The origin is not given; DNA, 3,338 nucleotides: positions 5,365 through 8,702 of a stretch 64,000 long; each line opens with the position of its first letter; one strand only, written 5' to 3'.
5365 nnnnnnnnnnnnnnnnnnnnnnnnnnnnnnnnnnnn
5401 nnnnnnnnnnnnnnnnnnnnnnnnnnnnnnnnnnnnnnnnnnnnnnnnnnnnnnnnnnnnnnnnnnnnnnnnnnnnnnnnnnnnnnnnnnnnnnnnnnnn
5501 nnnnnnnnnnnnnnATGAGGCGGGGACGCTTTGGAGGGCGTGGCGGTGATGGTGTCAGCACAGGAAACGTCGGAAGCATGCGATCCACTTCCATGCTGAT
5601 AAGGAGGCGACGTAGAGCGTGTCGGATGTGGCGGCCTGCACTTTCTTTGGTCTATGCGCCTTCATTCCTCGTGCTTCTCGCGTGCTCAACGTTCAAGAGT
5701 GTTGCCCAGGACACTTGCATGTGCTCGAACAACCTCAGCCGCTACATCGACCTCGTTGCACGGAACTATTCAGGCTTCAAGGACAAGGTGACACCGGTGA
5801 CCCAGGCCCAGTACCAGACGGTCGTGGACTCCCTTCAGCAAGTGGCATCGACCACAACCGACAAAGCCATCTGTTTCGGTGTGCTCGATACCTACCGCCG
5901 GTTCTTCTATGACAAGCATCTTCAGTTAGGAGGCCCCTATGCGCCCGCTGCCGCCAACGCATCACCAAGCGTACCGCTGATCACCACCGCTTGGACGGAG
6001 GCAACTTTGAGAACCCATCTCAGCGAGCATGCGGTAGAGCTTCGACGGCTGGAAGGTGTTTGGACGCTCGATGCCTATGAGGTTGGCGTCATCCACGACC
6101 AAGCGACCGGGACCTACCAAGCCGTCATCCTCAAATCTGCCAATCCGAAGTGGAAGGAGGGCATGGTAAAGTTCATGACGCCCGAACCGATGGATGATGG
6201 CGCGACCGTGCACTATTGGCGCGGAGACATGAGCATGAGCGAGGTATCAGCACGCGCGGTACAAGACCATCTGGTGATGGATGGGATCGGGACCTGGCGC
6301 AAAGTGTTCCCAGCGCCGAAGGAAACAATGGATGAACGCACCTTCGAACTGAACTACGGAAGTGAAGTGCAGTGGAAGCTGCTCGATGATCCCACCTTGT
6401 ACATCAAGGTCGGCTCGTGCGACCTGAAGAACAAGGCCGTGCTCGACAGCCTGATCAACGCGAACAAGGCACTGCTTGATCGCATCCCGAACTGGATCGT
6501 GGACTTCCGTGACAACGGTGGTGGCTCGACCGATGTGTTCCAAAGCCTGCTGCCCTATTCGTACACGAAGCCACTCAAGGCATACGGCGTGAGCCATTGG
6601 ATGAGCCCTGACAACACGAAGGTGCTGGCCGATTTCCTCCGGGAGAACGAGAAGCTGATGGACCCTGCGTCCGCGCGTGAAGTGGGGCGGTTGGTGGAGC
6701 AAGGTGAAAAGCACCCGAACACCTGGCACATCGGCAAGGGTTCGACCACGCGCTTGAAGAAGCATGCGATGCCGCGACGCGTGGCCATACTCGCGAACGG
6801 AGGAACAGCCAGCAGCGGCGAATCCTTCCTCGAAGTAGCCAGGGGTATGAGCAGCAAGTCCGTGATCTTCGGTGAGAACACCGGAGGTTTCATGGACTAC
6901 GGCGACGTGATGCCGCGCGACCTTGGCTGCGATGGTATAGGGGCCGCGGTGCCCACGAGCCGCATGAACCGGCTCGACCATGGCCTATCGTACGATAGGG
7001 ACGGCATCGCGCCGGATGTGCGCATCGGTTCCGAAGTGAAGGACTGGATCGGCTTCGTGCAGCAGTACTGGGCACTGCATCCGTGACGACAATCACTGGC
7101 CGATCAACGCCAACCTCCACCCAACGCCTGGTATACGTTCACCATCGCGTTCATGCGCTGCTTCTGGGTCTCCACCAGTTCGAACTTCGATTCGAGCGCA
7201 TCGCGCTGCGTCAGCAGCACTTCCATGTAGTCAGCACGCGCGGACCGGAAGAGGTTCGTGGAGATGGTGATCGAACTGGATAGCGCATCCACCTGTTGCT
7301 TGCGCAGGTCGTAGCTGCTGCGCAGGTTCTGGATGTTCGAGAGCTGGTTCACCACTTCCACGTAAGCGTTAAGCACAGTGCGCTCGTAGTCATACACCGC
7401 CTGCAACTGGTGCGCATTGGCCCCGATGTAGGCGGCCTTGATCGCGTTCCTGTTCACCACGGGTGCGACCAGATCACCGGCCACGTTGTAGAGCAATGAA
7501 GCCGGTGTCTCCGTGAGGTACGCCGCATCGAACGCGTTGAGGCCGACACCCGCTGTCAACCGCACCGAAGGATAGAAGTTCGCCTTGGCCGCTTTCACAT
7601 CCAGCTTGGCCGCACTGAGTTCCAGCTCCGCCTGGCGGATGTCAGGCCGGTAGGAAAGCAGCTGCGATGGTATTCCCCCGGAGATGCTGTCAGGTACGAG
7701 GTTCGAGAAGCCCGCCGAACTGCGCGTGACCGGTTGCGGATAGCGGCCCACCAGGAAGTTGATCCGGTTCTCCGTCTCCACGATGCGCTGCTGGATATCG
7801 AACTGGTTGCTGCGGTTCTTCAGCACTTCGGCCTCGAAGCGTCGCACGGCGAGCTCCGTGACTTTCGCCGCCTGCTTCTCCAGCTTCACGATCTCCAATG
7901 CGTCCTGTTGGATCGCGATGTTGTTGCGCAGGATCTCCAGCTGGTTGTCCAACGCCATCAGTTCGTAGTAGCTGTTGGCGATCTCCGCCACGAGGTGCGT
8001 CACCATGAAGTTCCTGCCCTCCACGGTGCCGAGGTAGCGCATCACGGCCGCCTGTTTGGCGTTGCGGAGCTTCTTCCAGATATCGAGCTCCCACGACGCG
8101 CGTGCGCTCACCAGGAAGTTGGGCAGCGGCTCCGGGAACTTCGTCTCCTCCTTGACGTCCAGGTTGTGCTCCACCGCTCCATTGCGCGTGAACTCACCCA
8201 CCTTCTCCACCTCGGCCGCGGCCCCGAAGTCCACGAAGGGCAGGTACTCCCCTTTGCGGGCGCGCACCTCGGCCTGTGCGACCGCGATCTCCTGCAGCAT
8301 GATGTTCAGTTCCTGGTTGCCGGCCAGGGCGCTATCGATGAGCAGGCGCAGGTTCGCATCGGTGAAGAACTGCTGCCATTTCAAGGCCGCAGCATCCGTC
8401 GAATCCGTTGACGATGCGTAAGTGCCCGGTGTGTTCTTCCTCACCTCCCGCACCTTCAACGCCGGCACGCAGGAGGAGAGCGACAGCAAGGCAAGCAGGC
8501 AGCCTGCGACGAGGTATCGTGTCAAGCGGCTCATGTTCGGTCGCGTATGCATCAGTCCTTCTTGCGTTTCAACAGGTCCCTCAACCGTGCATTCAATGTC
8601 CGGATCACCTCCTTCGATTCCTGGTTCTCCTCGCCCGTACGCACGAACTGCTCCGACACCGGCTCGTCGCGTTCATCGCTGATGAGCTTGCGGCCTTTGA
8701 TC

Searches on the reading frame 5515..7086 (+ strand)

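Call 66: search_protein_families(library=pfam, proteins=[window:5515-7086:+], max_evalue=0.00001)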
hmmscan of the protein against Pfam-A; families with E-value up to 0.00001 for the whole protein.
window:5515-7086:+ (523 aa): 1 family
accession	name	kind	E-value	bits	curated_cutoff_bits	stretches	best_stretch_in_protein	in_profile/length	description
PF03572.23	Peptidase_S41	-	1.7e-12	47.7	24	1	295-503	3-164/165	Peptidase family S41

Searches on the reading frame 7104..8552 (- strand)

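Call 66: search_protein_families(library=pfam, proteins=[window:7104-8552:-], max_evalue=0.00001)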
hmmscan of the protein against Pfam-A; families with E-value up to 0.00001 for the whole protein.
window:7104-8552:- (482 aa): 1 family
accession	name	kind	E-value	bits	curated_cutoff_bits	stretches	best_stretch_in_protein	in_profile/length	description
PF02321.23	OEP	-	3.1e-36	125.4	22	2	296-478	6-187/187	Outer membrane efflux protein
